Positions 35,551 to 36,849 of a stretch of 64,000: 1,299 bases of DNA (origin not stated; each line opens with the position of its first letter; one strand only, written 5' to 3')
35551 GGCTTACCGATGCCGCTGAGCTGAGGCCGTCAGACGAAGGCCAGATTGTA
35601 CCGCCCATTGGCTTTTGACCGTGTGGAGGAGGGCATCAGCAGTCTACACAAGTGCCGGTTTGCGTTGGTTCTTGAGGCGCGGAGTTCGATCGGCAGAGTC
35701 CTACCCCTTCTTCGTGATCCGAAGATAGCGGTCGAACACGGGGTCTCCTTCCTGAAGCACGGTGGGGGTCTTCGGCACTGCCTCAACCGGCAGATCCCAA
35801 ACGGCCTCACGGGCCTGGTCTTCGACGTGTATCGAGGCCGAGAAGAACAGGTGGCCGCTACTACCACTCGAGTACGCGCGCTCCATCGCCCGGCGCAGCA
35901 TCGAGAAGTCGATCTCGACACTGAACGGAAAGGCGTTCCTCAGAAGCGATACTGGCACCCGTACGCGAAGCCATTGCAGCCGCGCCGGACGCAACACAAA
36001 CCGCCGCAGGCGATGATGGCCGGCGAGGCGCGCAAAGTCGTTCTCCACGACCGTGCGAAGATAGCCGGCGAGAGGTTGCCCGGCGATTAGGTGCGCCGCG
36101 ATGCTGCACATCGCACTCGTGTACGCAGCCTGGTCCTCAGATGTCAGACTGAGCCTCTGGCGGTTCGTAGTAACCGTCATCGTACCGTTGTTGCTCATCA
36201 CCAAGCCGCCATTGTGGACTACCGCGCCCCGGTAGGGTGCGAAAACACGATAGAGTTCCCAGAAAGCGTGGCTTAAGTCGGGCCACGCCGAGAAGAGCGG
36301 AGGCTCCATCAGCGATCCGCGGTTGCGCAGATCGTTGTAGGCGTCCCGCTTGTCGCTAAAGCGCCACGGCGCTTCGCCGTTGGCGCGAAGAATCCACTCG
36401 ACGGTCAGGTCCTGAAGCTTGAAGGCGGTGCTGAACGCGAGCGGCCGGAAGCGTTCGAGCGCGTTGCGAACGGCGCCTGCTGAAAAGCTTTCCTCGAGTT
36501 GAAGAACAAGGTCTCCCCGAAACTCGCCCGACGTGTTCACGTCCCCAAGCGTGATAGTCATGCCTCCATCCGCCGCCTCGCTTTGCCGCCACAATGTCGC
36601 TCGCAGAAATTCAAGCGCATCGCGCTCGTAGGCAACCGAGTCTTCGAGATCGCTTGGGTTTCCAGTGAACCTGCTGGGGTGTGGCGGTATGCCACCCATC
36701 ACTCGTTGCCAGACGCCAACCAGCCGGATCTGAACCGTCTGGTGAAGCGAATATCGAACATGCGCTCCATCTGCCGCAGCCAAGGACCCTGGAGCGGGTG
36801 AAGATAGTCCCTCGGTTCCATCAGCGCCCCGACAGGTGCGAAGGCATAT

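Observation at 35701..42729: HNH-NACHT-HEAT STAND NTPase coupled to three uncharacterised genes: candidate novel multi-gene defence system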

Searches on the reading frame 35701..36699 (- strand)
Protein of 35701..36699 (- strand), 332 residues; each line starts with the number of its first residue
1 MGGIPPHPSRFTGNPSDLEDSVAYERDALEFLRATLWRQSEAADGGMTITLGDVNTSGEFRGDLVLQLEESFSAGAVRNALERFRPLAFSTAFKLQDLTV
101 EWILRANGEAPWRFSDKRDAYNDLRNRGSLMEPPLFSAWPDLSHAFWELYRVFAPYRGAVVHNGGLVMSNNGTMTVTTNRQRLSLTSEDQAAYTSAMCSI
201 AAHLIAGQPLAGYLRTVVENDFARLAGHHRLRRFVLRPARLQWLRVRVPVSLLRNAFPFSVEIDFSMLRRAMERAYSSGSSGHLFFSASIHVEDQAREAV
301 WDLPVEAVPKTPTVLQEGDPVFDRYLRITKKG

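Call 4: search_protein_families(library=pfam, proteins=[window:35701-36699:-], max_evalue=0.1)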
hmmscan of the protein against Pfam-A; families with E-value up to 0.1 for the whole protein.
window:35701-36699:- (332 aa): 0 families

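Call 5: search_protein_families(library=padloc, proteins=[window:35701-36699:-], max_evalue=0.1)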
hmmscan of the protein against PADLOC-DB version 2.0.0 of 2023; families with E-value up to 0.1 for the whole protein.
window:35701-36699:- (332 aa): 0 families

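Call 7: search_protein_families(library=ncbifam, proteins=[window:35701-36699:-], max_evalue=0.1)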
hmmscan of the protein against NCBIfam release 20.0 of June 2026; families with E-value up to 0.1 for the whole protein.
window:35701-36699:- (332 aa): 0 families

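Call 12: find_homologous_proteins(query=window:35701-36699:-)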
Query window:35701-36699:- (332 aa): 40 proteins with E <= 0.001 among 2910 candidates.
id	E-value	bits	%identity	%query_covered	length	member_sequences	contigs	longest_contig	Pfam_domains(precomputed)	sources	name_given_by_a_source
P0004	1.2e-221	753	100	100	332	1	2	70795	-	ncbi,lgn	-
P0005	4.6e-93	330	51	96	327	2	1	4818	-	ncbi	-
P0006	1.3e-90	322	50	96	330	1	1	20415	-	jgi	jgi:hypothetical protein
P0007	1.5e-89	319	49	96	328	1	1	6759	-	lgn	-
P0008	5.8e-89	317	48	96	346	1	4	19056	-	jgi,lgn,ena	-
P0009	1.7e-87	312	48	96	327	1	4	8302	-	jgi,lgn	jgi:hypothetical protein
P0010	3.9e-86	307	44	96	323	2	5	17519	-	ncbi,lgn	-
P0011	5.8e-85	303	45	96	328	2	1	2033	-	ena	-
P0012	1.3e-84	302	46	97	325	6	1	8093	-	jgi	jgi:hypothetical protein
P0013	3.1e-84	301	47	96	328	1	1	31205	-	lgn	-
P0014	8.7e-84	300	47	98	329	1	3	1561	-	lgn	-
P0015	2.9e-82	295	47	96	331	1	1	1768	-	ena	-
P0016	1.6e-81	292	46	96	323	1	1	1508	-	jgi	jgi:hypothetical protein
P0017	8.3e-81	290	47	98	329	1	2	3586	-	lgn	-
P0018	1.2e-80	289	44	96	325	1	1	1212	-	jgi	jgi:hypothetical protein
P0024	3.1e-71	258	42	96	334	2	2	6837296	-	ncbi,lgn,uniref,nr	ncbi:hypothetical protein [Candidatus Thiodictyon syntrophicum]|uniref:Uncharacterized protein n=1 T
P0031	4.1e-60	222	38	96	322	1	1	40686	-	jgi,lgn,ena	-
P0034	1.6e-54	203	37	95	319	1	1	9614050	-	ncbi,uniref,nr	ncbi:hypothetical protein N2603_20310 [Bradyrhizobium huanghuaihaiense]|uniref:hypothetical protein 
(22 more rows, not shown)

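Call 13: find_encoding_contigs(protein=P0004, flank=10000, max_places=3)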
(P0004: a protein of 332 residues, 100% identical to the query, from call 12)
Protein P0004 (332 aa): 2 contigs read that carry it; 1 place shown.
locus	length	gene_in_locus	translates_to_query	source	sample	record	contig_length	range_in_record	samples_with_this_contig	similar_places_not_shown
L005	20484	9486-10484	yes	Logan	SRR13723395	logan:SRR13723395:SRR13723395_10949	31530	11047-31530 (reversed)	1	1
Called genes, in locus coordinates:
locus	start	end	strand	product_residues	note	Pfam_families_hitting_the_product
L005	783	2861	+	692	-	-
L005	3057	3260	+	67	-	-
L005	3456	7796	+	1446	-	PF22726:NCAB2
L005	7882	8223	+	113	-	-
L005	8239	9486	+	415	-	-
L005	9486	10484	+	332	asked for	-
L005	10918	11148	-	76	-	-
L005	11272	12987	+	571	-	PF16940:Tic110 (faint)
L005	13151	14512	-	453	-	PF00069:Pkinase, PF07714:PK_Tyr_Ser-Thr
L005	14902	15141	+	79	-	PF09250:Prim-Pol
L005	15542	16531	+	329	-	-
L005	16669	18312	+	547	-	-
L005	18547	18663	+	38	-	-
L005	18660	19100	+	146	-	-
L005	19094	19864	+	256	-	-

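Call 14: find_encoding_contigs(protein=P0006, flank=10000, max_places=3)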
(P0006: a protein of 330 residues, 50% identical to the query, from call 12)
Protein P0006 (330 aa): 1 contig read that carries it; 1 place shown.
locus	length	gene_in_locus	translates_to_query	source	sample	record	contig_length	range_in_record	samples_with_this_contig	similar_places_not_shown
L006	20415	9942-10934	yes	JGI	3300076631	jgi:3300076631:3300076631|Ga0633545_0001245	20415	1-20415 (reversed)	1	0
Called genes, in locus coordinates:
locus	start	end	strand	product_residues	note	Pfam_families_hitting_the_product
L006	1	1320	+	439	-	?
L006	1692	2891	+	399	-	-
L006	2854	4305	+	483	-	PF00496:SBP_bac_5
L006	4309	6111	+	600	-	PF00672:HAMP, PF00512:HisKA, PF02518:HATPase_c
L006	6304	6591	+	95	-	-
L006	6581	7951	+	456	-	PF00072:Response_reg, PF00158:Sigma54_activat, PF14532:Sigma54_activ_2, PF07728:AAA_5 (weak), PF25601:AAA_lid_14, PF02954:HTH_8 (weak)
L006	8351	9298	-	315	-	PF00561:Abhydrolase_1, PF12146:Hydrolase_4, PF12697:Abhydrolase_6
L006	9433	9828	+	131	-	-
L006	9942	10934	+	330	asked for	-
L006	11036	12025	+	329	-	-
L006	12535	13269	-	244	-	PF00535:Glycos_transf_2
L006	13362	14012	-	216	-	PF09837:DUF2064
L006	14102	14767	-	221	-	PF09335:VTT_dom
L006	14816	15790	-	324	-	PF08242:Methyltransf_12 (faint), PF09243:Rsm22, PF13649:Methyltransf_25 (weak)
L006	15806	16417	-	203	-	PF00578:AhpC-TSA, PF08534:Redoxin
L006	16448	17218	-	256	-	PF11412:DsbD_N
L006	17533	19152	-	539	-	-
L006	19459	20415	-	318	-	PF01841:Transglut_core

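Call 15: find_encoding_contigs(protein=P0024, flank=10000, max_places=3)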
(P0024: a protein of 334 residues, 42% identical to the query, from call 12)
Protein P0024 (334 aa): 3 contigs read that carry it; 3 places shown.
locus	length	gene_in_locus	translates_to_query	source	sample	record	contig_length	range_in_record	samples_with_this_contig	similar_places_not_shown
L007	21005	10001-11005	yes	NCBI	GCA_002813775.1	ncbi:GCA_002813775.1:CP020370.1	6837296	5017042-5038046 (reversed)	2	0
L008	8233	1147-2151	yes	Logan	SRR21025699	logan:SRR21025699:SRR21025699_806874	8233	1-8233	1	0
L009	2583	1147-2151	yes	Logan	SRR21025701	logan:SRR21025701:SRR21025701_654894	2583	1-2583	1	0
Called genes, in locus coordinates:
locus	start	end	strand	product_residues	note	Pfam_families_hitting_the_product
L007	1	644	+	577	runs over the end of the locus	-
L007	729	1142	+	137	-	-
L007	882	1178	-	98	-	-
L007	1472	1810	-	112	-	-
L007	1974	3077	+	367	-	PF03969:AFG1_ATPase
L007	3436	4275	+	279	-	PF08242:Methyltransf_12 (weak)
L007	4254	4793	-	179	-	PF03205:MobB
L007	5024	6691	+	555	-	PF00005:ABC_tran, PF02463:SMC_N (faint), PF13304:AAA_21 (faint), PF12848:ABC_tran_Xtn, PF00005:ABC_tran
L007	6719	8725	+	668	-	PF00990:GGDEF, PF00563:EAL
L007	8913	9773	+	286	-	PF05673:DUF815, PF13191:AAA_16 (weak)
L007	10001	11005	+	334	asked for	-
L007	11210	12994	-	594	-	PF00733:Asn_synthase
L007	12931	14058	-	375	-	PF00535:Glycos_transf_2, PF10111:Glyco_tranf_2_2, PF13641:Glyco_tranf_2_3 (weak)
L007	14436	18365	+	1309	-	-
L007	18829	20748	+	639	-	PF13191:AAA_16, PF13401:AAA_22, PF21327:GspA_C39-like (weak), PF01471:PG_binding_1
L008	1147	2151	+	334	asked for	-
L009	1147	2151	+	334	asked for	-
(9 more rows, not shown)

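Call 28: search_protein_families(library=pfam, proteins=[L006:9433-9828:+, L006:11036-12025:+], max_evalue=1)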
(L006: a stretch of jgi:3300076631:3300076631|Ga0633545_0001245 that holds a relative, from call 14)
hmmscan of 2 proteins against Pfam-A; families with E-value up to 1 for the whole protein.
L006:9433-9828:+ (131 aa): 0 families

L006:11036-12025:+ (329 aa): 1 family
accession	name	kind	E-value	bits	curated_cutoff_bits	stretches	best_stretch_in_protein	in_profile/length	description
PF08378.17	NERD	-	0.22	12.5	22.1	1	121-151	26-56/111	Nuclease-related domain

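Call 35: search_solved_structures(query=A3, max_evalue=10)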
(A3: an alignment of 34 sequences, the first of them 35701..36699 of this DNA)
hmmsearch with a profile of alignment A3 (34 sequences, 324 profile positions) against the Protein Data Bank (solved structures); distinct sequences matched with E-value up to 10: 0.

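Call 47: predict_structure(alignment_id=A3)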
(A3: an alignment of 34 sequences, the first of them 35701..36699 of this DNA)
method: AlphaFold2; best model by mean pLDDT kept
length: 332 residues; sequences in the alignment: 34
mean_pLDDT: 92.9   pTM: 0.87
mean pLDDT of the five models: 92.9, 91.7, 91.5, 90.8, 89.9
residues with pLDDT >= 90: 274; 70-90: 49; 50-70: 7; < 50: 2
segments of 3 or more residues with pLDDT < 50: none
pLDDT, mean of each block of 10 residues (from residue 1): 62 95 96 91 93 93 84 82 93 98 97 96 96 95 98 93 85 92 96 97 93 94 97 93 97 96 96 90 94 96 96 97 97 80
secondary structure, 60 per line:
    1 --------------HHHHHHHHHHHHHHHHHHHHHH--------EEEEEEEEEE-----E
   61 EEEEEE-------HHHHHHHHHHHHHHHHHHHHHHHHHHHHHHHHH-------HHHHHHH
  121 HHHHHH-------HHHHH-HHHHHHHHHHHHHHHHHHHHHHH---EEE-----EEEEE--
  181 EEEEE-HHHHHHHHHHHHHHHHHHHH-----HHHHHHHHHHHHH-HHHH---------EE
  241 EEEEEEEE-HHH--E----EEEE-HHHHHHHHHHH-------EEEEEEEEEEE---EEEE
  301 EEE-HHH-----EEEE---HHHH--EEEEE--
elements in order: H15-36 E45-54 E60-66 H74-106 H114-126 H134-138 H140-162 E166-168 E174-178 E181-185 H187-206 H212-224 H226-229 E239-248 E260-263 H265-275 E283-293 E297-303 E313-316 H320-323 E326-330

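Call 68: search_protein_families(library=pfam, alignment_id=A3, max_evalue=1)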
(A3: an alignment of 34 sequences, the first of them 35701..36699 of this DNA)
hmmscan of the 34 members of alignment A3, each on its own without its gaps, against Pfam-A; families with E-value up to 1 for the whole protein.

A. member 1, window:35701-36699:- (332 aa): 0 families

B. families by the number of members that match (of 34 scanned): 17 families
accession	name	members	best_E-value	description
PF25827.1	TVHS-like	3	0.0067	Tepsin VHS/ENTH-like domain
PF18735.6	HEPN_RiboL-PSP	1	0.011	RiboL-PSP-HEPN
PF21881.2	STIV_penton_2nd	1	0.02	A223 penton protein second domain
PF16668.10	JLPA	1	0.031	Adhesin from Campylobacter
PF02913.24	FAD-oxidase_C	1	0.038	FAD linked oxidases, C-terminal domain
PF18730.6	HEPN_Cthe2314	1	0.058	Cthe_2314-like HEPN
PF07833.16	Cu_amine_oxidN1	1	0.061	Copper amine oxidase N-terminal domain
PF23635.1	Beta-prop_AT5G49610-like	1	0.079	F-box protein AT5G49610-like, beta-propeller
PF02472.21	ExbD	1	0.12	Biopolymer transport protein ExbD/TolR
PF11209.13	LmeA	1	0.13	LmeA-like phospholipid-binding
PF08530.16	PepX_C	1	0.15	X-Pro dipeptidyl-peptidase C-terminal non-catalytic domain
PF14448.11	Nuc_N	1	0.15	Nuclease N terminal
PF18737.6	HEPN_MAE_28990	1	0.17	MAE_28990/MAE_18760-like HEPN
PF10728.14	DUF2520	1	0.24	Domain of unknown function (DUF2520)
PF13624.11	SurA_N_3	1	0.25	SurA-like N-terminal domain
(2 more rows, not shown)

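Call 70: find_encoding_contigs(protein=P0013, flank=5000, max_places=2)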
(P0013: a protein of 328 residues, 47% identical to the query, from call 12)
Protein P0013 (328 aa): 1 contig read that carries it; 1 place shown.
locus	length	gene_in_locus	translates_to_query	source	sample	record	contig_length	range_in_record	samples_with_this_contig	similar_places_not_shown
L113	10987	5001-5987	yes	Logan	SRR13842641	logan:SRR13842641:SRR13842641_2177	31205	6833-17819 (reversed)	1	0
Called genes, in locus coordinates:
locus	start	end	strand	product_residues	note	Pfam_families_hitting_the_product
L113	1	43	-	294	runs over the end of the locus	PF12833:HTH_18, PF00165:HTH_AraC, PF06445:GyrI-like, PF14526:Cass2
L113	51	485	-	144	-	-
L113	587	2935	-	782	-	PF22807:TrAA12, PF07995:GSDH (weak)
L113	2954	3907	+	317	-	PF04542:Sigma70_r2, PF22029:PhyR_sigma2, PF08281:Sigma70_r4_2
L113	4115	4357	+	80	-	-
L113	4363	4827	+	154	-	-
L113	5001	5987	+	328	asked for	-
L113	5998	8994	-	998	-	PF00270:DEAD, PF04851:ResIII, PF18766:SWI2_SNF2, PF00271:Helicase_C (weak)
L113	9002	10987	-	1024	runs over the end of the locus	PF04313:HSDR_N, PF04851:ResIII, PF18766:SWI2_SNF2, PF22679:T1R_D3-like, PF11867:T1RH-like_C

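Call 71: find_encoding_contigs(protein=P0034, flank=5000, max_places=2)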
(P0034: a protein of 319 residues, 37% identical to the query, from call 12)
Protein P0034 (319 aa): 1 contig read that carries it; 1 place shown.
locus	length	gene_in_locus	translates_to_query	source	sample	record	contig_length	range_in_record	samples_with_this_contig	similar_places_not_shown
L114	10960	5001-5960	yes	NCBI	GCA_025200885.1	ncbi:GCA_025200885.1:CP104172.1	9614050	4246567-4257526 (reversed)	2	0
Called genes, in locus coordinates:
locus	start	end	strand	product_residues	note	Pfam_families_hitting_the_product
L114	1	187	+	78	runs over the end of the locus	-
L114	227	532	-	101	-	-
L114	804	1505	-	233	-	PF18734:HEPN_AbiU2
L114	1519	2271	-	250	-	-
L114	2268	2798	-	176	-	PF00565:SNase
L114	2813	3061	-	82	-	-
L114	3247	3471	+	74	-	-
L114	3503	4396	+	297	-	-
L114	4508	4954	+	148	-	PF00565:SNase (weak)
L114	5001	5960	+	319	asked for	-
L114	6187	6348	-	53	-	-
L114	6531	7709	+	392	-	PF18062:RE_AspBHI_N, PF04471:Mrr_cat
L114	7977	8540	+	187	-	-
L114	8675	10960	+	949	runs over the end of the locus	PF02463:SMC_N, PF13476:AAA_23 (weak), PF13304:AAA_21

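Call 72: find_encoding_contigs(protein=P0031, flank=5000, max_places=2)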
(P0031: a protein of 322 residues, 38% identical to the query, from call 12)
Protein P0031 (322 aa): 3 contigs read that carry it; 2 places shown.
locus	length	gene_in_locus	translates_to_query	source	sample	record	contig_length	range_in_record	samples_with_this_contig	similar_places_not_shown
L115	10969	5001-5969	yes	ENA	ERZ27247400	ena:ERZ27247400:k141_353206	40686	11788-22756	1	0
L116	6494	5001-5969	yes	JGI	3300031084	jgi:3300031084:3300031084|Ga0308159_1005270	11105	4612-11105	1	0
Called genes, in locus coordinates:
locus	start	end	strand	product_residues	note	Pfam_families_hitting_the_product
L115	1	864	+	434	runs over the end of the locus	PF14468:DUF4427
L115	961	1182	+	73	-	-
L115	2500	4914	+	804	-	PF02463:SMC_N (faint), PF13166:AAA_13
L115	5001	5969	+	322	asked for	-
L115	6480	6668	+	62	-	-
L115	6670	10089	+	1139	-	PF20698:PIN-TPR-GreABC (faint)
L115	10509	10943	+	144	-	-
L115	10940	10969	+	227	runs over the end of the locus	-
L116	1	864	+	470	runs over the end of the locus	PF14468:DUF4427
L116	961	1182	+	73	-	-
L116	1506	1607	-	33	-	-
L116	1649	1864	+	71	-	PF12002:MgsA_C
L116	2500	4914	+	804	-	PF02463:SMC_N (faint), PF13166:AAA_13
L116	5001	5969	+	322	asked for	-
